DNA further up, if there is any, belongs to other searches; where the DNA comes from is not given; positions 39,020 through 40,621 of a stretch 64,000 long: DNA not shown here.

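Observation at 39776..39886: NtrC-type enhancer-binding protein with intact receiver but a gutted AAA+ engine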

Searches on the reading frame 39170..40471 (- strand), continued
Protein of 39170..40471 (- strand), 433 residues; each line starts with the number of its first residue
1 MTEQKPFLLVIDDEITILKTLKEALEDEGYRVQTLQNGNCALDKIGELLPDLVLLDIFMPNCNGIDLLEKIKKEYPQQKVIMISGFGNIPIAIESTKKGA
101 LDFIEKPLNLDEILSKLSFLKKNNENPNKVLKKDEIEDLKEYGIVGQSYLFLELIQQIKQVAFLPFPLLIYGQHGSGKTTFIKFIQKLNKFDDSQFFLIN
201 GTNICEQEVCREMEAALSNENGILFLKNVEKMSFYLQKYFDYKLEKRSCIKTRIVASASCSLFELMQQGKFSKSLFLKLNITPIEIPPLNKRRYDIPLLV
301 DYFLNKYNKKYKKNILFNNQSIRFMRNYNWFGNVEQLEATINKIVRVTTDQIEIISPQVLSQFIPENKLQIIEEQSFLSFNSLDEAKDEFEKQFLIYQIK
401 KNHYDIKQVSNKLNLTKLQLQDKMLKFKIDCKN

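Call 9: find_homologous_proteins(query=window:39170-40471:-, max_evalue=1e-10)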
Query window:39170-40471:- (433 aa): 2051 proteins with E <= 1e-10 among 8000 candidates; the best 120 are listed.
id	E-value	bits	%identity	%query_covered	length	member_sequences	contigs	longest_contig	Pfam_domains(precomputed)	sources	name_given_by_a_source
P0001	2.1e-278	941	100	100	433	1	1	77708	PF00158.33,PF25601.2,PF14532.13,PF00072.31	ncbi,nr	ncbi:response regulator [Candidatus Dependentiae bacterium]|nr:response regulator [Candidatus Depend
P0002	7.8e-175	600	66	100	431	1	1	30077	PF00158.33,PF25601.2,PF00004.36,PF14532.13,PF00072.31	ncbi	-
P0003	4.7e-153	528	60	99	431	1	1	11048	PF00158.33,PF25601.2,PF00004.36,PF14532.13,PF00072.31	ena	-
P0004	1.2e-152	527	59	99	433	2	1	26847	PF00158.33,PF25601.2,PF00004.36,PF14532.13,PF00072.31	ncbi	-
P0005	6.0e-152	524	60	99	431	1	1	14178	PF13173.13,PF00158.33,PF25601.2,PF00004.36,PF14532.13,PF00072.31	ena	-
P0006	4.0e-145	502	56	99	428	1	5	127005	PF00158.33,PF25601.2,PF00004.36,PF14532.13,PF00072.31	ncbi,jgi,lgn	jgi:two-component system, NtrC family, nitrogen regulation response regulator NtrX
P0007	1.6e-143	497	55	99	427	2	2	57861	PF00158.33,PF25601.2,PF14532.13,PF00072.31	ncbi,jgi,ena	-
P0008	1.6e-142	493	55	99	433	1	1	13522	PF25201.1,PF00158.33,PF25601.2,PF00004.36,PF14532.13,PF00072.31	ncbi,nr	ncbi:response regulator [Candidatus Dependentiae bacterium]|nr:response regulator [Candidatus Depend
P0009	2.1e-142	493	57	99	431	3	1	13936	PF00158.33,PF25601.2,PF00004.36,PF14532.13,PF00072.31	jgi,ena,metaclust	metaclust:\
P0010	3.4e-142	492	56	99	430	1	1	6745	PF00158.33,PF25601.2,PF00004.36,PF14532.13,PF00072.31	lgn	-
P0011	2.7e-140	486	56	99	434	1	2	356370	PF00158.33,PF25601.2,PF12775.14,PF00004.36,PF14532.13,PF00072.31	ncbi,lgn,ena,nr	ncbi:sigma-54-dependent Fis family transcriptional regulator [Candidatus Babeliales bacterium]|nr:si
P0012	4.2e-138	479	55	99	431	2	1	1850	PF00158.33,PF25601.2,PF00004.36,PF14532.13,PF00072.31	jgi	-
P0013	2.2e-137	476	55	99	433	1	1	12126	PF00158.33,PF25601.2,PF02954.26,PF00004.36,PF14532.13,PF01637.25,PF00072.31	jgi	jgi:two-component system, NtrC family, nitrogen regulation response regulator NtrX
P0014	3.6e-137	476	55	99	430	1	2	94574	PF00158.33,PF25601.2,PF00004.36,PF14532.13,PF00072.31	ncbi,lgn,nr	ncbi:response regulator [Candidatus Babeliales bacterium]|nr:response regulator [Candidatus Babelial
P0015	4.2e-137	476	55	99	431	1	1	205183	PF00158.33,PF25601.2,PF00004.36,PF14532.13,PF00072.31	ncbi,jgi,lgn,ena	ncbi:MAG: sigma-54 dependent transcriptional regulator [Candidatus Babeliales bacterium]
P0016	7.4e-136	471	55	99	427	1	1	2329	PF25201.1,PF00158.33,PF25601.2,PF12775.14,PF00004.36,PF14532.13,PF00072.31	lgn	-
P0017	1.9e-135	470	53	99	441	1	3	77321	PF00158.33,PF25601.2,PF00004.36,PF14532.13,PF00072.31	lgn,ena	-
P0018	2.3e-135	470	55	99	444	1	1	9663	PF00158.33,PF25601.2,PF00004.36,PF14532.13,PF00072.31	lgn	-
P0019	8.0e-134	465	54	98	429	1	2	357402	PF00158.33,PF25601.2,PF00004.36,PF14532.13,PF00072.31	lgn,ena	-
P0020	1.8e-133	464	53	99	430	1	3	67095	PF00158.33,PF25601.2,PF00004.36,PF14532.13,PF00072.31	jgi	-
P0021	2.6e-133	463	54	99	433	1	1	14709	PF00158.33,PF25601.2,PF02954.26,PF14532.13,PF00072.31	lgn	-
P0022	1.0e-131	458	52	99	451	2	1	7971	PF00158.33,PF25601.2,PF00004.36,PF13401.13,PF14532.13,PF00072.31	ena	-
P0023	2.1e-131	457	52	99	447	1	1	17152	PF00158.33,PF25601.2,PF00004.36,PF14532.13,PF00072.31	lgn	-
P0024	2.7e-131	456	53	100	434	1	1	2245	PF00158.33,PF25601.2,PF14532.13,PF00072.31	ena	-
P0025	6.4e-131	455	51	99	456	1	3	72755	PF25201.1,PF00158.33,PF25601.2,PF00004.36,PF14532.13,PF00072.31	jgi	jgi:two-component system, NtrC family, nitrogen regulation response regulator NtrX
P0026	1.3e-130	454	53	98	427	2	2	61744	PF00158.33,PF25601.2,PF00004.36,PF14532.13,PF00072.31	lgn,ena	-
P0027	2.7e-130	453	54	100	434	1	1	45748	PF00158.33,PF25601.2,PF00004.36,PF14532.13,PF00072.31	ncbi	ncbi:MAG: response regulator [bacterium]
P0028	6.1e-129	449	52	99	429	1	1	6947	PF00158.33,PF25601.2,PF00004.36,PF14532.13,PF00072.31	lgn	-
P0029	5.5e-128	446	52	99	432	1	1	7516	PF00158.33,PF25601.2,PF00004.36,PF14532.13,PF00072.31,PF20720.4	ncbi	-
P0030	1.5e-127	444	51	100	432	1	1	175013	PF00158.33,PF25601.2,PF00004.36,PF14532.13,PF00072.31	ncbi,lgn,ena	-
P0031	3.2e-127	443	50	100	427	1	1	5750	PF00158.33,PF25601.2,PF14532.13,PF00072.31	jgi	jgi:DNA-binding NtrC family response regulator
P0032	5.5e-127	442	52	98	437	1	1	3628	PF00158.33,PF25601.2,PF00004.36,PF14532.13,PF00072.31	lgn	-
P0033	7.1e-127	442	51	99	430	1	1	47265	PF00158.33,PF25601.2,PF12775.14,PF13401.13,PF14532.13,PF00072.31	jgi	-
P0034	6.6e-126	439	52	99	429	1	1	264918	PF00158.33,PF25601.2,PF12775.14,PF00004.36,PF14532.13,PF00072.31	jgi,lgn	-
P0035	1.0e-125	438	51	96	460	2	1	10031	PF25201.1,PF00158.33,PF25601.2,PF14532.13,PF00072.31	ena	-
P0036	3.1e-125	436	50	99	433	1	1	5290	PF00158.33,PF25601.2,PF14532.13,PF00072.31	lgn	-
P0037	5.8e-125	436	51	99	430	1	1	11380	PF00158.33,PF25601.2,PF00004.36,PF14532.13,PF00072.31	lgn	-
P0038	1.1e-124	435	51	99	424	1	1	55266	PF00158.33,PF25601.2,PF14532.13,PF00072.31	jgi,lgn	-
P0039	9.2e-124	432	48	99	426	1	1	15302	PF00158.33,PF25601.2,PF14532.13,PF00072.31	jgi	-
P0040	9.5e-124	432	50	99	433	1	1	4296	PF00158.33,PF25601.2,PF14532.13,PF00072.31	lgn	-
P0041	3.0e-123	430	50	99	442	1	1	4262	PF00158.33,PF25601.2,PF00004.36,PF14532.13,PF00072.31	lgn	-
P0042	1.1e-122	428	49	99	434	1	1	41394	PF00158.33,PF25601.2,PF14532.13,PF00072.31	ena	-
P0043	3.2e-122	427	50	98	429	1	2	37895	PF00158.33,PF25601.2,PF14532.13,PF00072.31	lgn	-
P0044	3.4e-122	426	49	99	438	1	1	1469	PF00158.33,PF25601.2,PF14532.13,PF00072.31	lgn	-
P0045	1.2e-121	425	46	100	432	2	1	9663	PF00158.33,PF25601.2,PF14532.13,PF00072.31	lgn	-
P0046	3.3e-121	423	49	100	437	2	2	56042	PF00158.33,PF25601.2,PF14532.13,PF00072.31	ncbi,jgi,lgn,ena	-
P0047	9.9e-121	422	51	98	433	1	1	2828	PF00158.33,PF25601.2,PF00004.36,PF14532.13,PF00072.31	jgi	-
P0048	1.7e-120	421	48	99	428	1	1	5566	PF00158.33,PF25601.2,PF14532.13,PF00072.31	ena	-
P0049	1.8e-120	421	49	99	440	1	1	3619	PF00158.33,PF25601.2,PF14532.13,PF00072.31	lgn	-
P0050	2.0e-120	421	48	95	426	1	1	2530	PF00158.33,PF25601.2,PF14532.13,PF00072.31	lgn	-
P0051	3.1e-120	420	50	100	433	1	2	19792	PF00158.33,PF25601.2,PF00004.36,PF14532.13,PF00072.31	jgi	-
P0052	3.3e-120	420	51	97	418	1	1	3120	PF00158.33,PF25601.2,PF14532.13,PF00072.31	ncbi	ncbi:MAG: response regulator, partial [bacterium]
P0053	4.0e-120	420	48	100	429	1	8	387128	PF00158.33,PF25601.2,PF14532.13,PF00072.31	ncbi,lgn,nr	ncbi:sigma-54 dependent transcriptional regulator [Candidatus Babeliales bacterium]|nr:sigma-54 depe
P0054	3.5e-119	417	48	99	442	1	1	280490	PF00158.33,PF25601.2,PF14532.13,PF00072.31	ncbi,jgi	-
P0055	1.1e-118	415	49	99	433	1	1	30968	PF00158.33,PF25601.2,PF14532.13,PF00072.31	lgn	-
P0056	2.6e-118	414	49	98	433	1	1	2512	PF00158.33,PF25601.2,PF14532.13,PF00072.31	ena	-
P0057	2.8e-118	414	47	100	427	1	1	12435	PF00158.33,PF25601.2,PF14532.13,PF00072.31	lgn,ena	-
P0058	6.1e-118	412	48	99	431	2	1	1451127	PF00158.33,PF25601.2,PF14532.13,PF00072.31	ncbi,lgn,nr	ncbi:sigma-54-dependent Fis family transcriptional regulator [bacterium]|nr:MAG: sigma-54-dependent 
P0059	7.2e-118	412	49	98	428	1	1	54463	PF00158.33,PF25601.2,PF14532.13,PF00072.31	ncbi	ncbi:MAG: response regulator [bacterium]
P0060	7.3e-118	412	47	99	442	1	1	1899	PF00158.33,PF25601.2,PF14532.13,PF00072.31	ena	-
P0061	1.2e-117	411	47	99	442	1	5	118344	PF00158.33,PF25601.2,PF14532.13,PF00072.31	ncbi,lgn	-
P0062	1.4e-117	411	51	99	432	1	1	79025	PF00158.33,PF25601.2,PF00004.36,PF14532.13,PF00072.31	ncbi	-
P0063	2.1e-117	411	49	99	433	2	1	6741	PF00158.33,PF25601.2,PF13401.13,PF14532.13,PF00072.31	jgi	jgi:DNA-binding NtrC family response regulator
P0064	2.4e-117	410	49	98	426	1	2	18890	PF00158.33,PF25601.2,PF14532.13,PF00072.31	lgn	-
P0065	2.7e-117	410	47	99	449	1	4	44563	PF00158.33,PF25601.2,PF14532.13,PF00072.31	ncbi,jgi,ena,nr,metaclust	ncbi:MAG: response regulator [Candidatus Babeliales bacterium]|jgi:DNA-binding NtrC family response 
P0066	3.3e-117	410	49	99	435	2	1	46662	PF00158.33,PF25601.2,PF14532.13,PF00072.31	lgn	-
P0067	6.9e-117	409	49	100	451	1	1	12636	PF00158.33,PF25601.2,PF00004.36,PF14532.13,PF00072.31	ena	-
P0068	9.0e-117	409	48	99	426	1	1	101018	PF00158.33,PF25601.2,PF14532.13,PF00072.31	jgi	jgi:DNA-binding NtrC family response regulator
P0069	9.9e-117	408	47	99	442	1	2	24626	PF00158.33,PF25601.2,PF14532.13,PF00072.31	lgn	-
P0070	1.8e-116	408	47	99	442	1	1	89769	PF00158.33,PF25601.2,PF14532.13,PF00072.31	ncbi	ncbi:MAG: response regulator [bacterium]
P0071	2.4e-116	407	48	98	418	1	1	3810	PF00158.33,PF25601.2,PF14532.13,PF00072.31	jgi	jgi:DNA-binding NtrC family response regulator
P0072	2.7e-116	407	47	98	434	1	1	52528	PF00158.33,PF25601.2,PF14532.13,PF00072.31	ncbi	-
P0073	2.9e-116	407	46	98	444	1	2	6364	PF00158.33,PF25601.2,PF14532.13,PF00072.31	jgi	-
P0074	2.9e-116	407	50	100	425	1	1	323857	PF00158.33,PF25601.2,PF14532.13,PF00072.31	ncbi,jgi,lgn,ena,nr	ncbi:response regulator [Candidatus Dependentiae bacterium]|nr:response regulator [Candidatus Depend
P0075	4.3e-116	406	48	98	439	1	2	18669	PF00158.33,PF25601.2,PF14532.13,PF00072.31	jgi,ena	jgi:DNA-binding NtrC family response regulator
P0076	4.8e-116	406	49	99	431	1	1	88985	PF00158.33,PF25601.2,PF14532.13,PF00072.31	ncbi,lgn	-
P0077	6.2e-116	406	48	98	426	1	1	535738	PF00158.33,PF25601.2,PF14532.13,PF00072.31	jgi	jgi:DNA-binding NtrC family response regulator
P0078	1.3e-115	405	48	99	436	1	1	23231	PF00158.33,PF25601.2,PF14532.13,PF00072.31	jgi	-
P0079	1.6e-115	404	46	99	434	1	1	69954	PF00158.33,PF25601.2,PF14532.13,PF00072.31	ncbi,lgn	ncbi:MAG: response regulator [bacterium]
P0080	2.3e-115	404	45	99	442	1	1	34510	PF00158.33,PF25601.2,PF14532.13,PF00072.31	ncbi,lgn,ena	-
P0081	3.1e-115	404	48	98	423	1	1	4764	PF00158.33,PF25601.2,PF14532.13,PF00072.31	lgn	-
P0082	4.6e-115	403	48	98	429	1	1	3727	PF00158.33,PF25601.2,PF14532.13,PF00072.31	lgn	-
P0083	1.3e-114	401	46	99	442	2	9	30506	PF00158.33,PF25601.2,PF14532.13,PF00072.31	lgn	-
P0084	5.2e-114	399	47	99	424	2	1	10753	PF00158.33,PF25601.2,PF00004.36,PF14532.13,PF00072.31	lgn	-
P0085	5.9e-114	399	49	98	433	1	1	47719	PF00158.33,PF25601.2,PF00004.36,PF14532.13,PF00072.31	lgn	-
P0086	8.0e-114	399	48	99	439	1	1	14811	PF00158.33,PF25601.2,PF14532.13,PF00072.31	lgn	-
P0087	1.1e-113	398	45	99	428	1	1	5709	PF00158.33,PF25601.2,PF00004.36,PF14532.13,PF00072.31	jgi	-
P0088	1.6e-113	398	47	99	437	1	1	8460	PF00158.33,PF25601.2,PF14532.13,PF00072.31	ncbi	-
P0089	2.5e-113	397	47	99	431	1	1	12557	PF00158.33,PF25601.2,PF14532.13,PF00072.31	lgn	-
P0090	3.3e-113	397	49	99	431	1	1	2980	PF00158.33,PF25601.2,PF14532.13,PF00072.31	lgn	-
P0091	3.7e-113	397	47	99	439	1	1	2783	PF00158.33,PF25601.2,PF14532.13,PF00072.31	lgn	-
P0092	1.9e-112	394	46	99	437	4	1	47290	PF00158.33,PF25601.2,PF14532.13,PF00072.31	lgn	-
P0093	2.5e-112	394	46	99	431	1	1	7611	PF00158.33,PF25601.2,PF14532.13,PF00072.31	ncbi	-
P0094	3.1e-112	394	49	99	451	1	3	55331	PF00158.33,PF25601.2,PF00004.36,PF14532.13,PF00072.31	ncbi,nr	ncbi:response regulator [Candidatus Dependentiae bacterium]|nr:response regulator [Candidatus Depend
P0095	7.7e-112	392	48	98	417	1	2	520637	PF00158.33,PF25601.2,PF14532.13,PF00072.31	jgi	jgi:DNA-binding NtrC family response regulator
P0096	1.4e-111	391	44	98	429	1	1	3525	PF00158.33,PF25601.2,PF00004.36,PF14532.13,PF00072.31,PF20720.4,PF13191.13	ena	-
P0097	1.8e-111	391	47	95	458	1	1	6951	PF00158.33,PF25601.2,PF14532.13,PF00072.31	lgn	-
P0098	4.7e-111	390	48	98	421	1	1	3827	PF00158.33,PF25601.2,PF14532.13,PF00072.31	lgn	-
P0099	4.8e-111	390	46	99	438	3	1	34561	PF00158.33,PF25601.2,PF14532.13,PF00072.31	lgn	-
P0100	1.5e-110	388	46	99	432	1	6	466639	PF00158.33,PF25601.2,PF00004.36,PF14532.13,PF00072.31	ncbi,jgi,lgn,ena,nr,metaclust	ncbi:MAG: Two component, sigma54 specific, transcriptional regulator, Fis family [candidate division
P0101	9.8e-110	385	46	99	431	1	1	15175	PF00158.33,PF25601.2,PF14532.13,PF00072.31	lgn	-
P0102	3.2e-108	380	48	98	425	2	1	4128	PF00158.33,PF25601.2,PF02954.26,PF14532.13,PF00072.31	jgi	-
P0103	4.4e-108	380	44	100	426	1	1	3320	PF00158.33,PF25601.2,PF14532.13,PF00072.31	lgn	-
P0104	9.9e-108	379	44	99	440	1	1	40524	PF00158.33,PF25601.2,PF14532.13,PF00072.31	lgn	-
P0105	1.7e-107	378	46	95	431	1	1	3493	PF00158.33,PF25601.2,PF14532.13,PF00072.31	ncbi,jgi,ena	jgi:DNA-binding NtrC family response regulator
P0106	1.7e-107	378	46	99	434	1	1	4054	PF00158.33,PF25601.2,PF14532.13,PF00072.31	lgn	-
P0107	1.8e-107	378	48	98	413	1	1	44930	PF00158.33,PF25601.2,PF14532.13,PF00072.31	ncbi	-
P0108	2.0e-107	378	46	98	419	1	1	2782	PF00158.33,PF25601.2,PF14532.13,PF00072.31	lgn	-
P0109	3.6e-107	377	46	98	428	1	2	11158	PF00158.33,PF25601.2,PF14532.13,PF00072.31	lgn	-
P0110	5.6e-107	376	47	98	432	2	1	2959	PF00158.33,PF25601.2,PF14532.13,PF00072.31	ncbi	-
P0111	6.7e-107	376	46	99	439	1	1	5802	PF00158.33,PF25601.2,PF00004.36,PF14532.13,PF00072.31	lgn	-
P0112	7.5e-107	376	46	99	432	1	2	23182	PF00158.33,PF25601.2,PF14532.13,PF00072.31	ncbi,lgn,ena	-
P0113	7.6e-107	376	45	99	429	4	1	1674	PF00158.33,PF25601.2,PF14532.13,PF00072.31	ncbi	-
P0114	7.9e-107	376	46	98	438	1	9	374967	PF00158.33,PF25601.2,PF00004.36,PF14532.13,PF00072.31,PF20720.4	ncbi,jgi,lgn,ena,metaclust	jgi:two-component system, NtrC family, nitrogen regulation response regulator NtrX|metaclust:\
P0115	9.4e-107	376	45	95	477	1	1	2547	PF00158.33,PF25601.2,PF00004.36,PF14532.13,PF00072.31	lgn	-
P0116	1.2e-106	375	43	98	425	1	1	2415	PF00158.33,PF25601.2,PF14532.13,PF00072.31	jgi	-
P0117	1.9e-106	375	45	100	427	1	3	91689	PF00158.33,PF25601.2,PF14532.13,PF00072.31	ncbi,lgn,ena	-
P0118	3.3e-106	374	44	99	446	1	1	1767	PF00158.33,PF25601.2,PF14532.13,PF00072.31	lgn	-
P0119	3.7e-106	374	45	98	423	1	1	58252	PF00158.33,PF25601.2,PF14532.13,PF00072.31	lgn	-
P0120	1.2e-105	372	45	98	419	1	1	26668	PF00158.33,PF25601.2,PF14532.13,PF00072.31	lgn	-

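Call 13: find_encoding_contigs(protein=P0001, flank=10000, max_places=3)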
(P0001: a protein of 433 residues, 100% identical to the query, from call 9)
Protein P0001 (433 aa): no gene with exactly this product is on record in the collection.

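Call 15: find_encoding_contigs(protein=P0058, flank=10000, max_places=2)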
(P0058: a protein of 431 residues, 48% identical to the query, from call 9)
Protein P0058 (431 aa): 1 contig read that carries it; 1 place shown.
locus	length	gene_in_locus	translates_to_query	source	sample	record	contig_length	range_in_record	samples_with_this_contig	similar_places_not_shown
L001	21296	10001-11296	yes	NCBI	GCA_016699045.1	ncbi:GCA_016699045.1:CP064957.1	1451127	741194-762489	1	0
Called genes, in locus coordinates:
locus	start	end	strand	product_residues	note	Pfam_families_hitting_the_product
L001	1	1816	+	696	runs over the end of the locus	PF01138:RNase_PH, PF03725:RNase_PH_C, PF01138:RNase_PH, PF00013:KH_1, PF00575:S1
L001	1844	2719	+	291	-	PF01138:RNase_PH, PF03725:RNase_PH_C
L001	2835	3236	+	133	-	-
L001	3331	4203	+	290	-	-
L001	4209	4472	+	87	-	PF02954:HTH_8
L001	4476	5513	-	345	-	PF00022:Actin (weak), PF06723:MreB_Mbl, PF00012:HSP70, PF11104:PilM_2 (faint), PF14450:FtsA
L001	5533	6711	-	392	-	-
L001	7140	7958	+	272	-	PF00121:TIM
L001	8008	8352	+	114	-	PF03840:SecG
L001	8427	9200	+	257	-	PF02405:MlaE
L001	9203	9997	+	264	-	PF00005:ABC_tran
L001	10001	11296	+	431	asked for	PF00072:Response_reg, PF00158:Sigma54_activat, PF14532:Sigma54_activ_2, PF25601:AAA_lid_14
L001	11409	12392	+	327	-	PF00493:MCM (faint), PF20030:bpMoxR, PF05496:RuvB_N (faint), PF07726:AAA_3, PF07728:AAA_5, PF17863:AAA_lid_2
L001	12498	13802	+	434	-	PF11356:T2SSC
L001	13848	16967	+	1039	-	PF21305:type_II_gspD_N0, PF03958:Secretin_N, PF00263:Secretin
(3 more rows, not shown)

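Call 16: find_encoding_contigs(protein=P0011, flank=10000, max_places=2)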
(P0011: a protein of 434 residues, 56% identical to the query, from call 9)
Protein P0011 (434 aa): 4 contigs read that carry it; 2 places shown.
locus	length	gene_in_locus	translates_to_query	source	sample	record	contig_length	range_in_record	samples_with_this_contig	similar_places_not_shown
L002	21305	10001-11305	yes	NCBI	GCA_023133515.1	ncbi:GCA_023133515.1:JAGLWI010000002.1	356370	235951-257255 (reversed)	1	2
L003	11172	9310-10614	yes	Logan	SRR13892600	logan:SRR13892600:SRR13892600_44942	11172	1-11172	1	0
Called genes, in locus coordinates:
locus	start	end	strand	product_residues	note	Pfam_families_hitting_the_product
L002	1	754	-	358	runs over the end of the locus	-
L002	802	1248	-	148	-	PF02580:Tyr_Deacylase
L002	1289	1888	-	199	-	-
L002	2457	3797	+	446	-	PF01225:Mur_ligase (weak), PF08245:Mur_ligase_M, PF02875:Mur_ligase_C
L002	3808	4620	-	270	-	PF08282:Hydrolase_3 (faint), PF12710:HAD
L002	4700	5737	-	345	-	PF00022:Actin (weak), PF06723:MreB_Mbl, PF00012:HSP70, PF11104:PilM_2 (faint), PF14450:FtsA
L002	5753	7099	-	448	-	-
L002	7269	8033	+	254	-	PF00121:TIM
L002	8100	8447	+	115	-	PF03840:SecG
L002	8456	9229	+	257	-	PF02405:MlaE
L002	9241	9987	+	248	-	PF00005:ABC_tran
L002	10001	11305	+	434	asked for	PF00072:Response_reg, PF00158:Sigma54_activat, PF14532:Sigma54_activ_2, PF12775:AAA_7 (weak), PF00004:AAA (weak), PF25601:AAA_lid_14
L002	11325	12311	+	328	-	PF20030:bpMoxR, PF00004:AAA (faint), PF05496:RuvB_N (faint), PF07726:AAA_3, PF07728:AAA_5, PF17863:AAA_lid_2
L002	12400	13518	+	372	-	PF11356:T2SSC (weak)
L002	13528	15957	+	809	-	PF21305:type_II_gspD_N0, PF03958:Secretin_N (weak), PF00263:Secretin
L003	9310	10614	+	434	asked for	PF00072:Response_reg, PF00158:Sigma54_activat, PF14532:Sigma54_activ_2, PF12775:AAA_7 (weak), PF00004:AAA (weak), PF25601:AAA_lid_14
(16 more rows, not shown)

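Call 17: find_encoding_contigs(protein=P0100, flank=10000, max_places=2)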
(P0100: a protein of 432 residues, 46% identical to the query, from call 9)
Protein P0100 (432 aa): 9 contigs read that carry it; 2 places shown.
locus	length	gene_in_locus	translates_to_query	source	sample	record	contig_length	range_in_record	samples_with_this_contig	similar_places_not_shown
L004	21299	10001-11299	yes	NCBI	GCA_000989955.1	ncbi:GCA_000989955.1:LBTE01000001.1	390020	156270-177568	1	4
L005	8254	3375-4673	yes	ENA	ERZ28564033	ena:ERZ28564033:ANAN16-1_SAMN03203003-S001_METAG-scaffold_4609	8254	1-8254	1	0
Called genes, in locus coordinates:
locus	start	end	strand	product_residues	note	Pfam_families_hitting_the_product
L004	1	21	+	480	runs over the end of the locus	PF08245:Mur_ligase_M, PF02875:Mur_ligase_C (weak)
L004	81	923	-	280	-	-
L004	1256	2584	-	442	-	PF00443:UCH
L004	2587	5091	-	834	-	PF00924:MS_channel_2nd, PF21082:MS_channel_3rd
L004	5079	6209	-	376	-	-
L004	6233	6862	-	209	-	-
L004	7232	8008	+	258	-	PF00121:TIM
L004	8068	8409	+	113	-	PF03840:SecG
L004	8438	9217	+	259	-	PF02405:MlaE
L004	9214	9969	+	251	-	PF00005:ABC_tran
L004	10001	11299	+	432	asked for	PF00004:AAA (faint), PF00072:Response_reg, PF00158:Sigma54_activat, PF14532:Sigma54_activ_2, PF00158:Sigma54_activat (weak), PF25601:AAA_lid_14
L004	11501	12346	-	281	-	PF11019:DUF2608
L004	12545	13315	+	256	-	PF08613:Cyclin, PF00134:Cyclin_N (weak)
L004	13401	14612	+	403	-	PF05496:RuvB_N, PF00004:AAA, PF07728:AAA_5 (weak), PF13173:AAA_14 (weak), PF16193:AAA_assoc_2, PF22703:Cdc6_lid (faint), PF12002:MgsA_C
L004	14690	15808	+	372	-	PF13679:Methyltransf_32 (faint), PF13847:Methyltransf_31 (weak)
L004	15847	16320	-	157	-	PF00383:dCMP_cyt_deam_1, PF14437:MafB19-deam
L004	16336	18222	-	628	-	-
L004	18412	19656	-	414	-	PF00152:tRNA-synt_2 (faint), PF01409:tRNA-synt_2d (faint), PF13393:tRNA-synt_His, PF00587:tRNA-synt_2b, PF03129:HGTP_anticodon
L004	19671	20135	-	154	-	-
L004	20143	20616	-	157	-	PF01252:Peptidase_A8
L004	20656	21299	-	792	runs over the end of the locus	PF03483:B3_4, PF03484:B5, PF17759:tRNA_synthFbeta, PF03147:FDX-ACB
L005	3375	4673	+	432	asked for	PF00004:AAA (faint), PF00072:Response_reg, PF00158:Sigma54_activat, PF14532:Sigma54_activ_2, PF00158:Sigma54_activat (weak), PF25601:AAA_lid_14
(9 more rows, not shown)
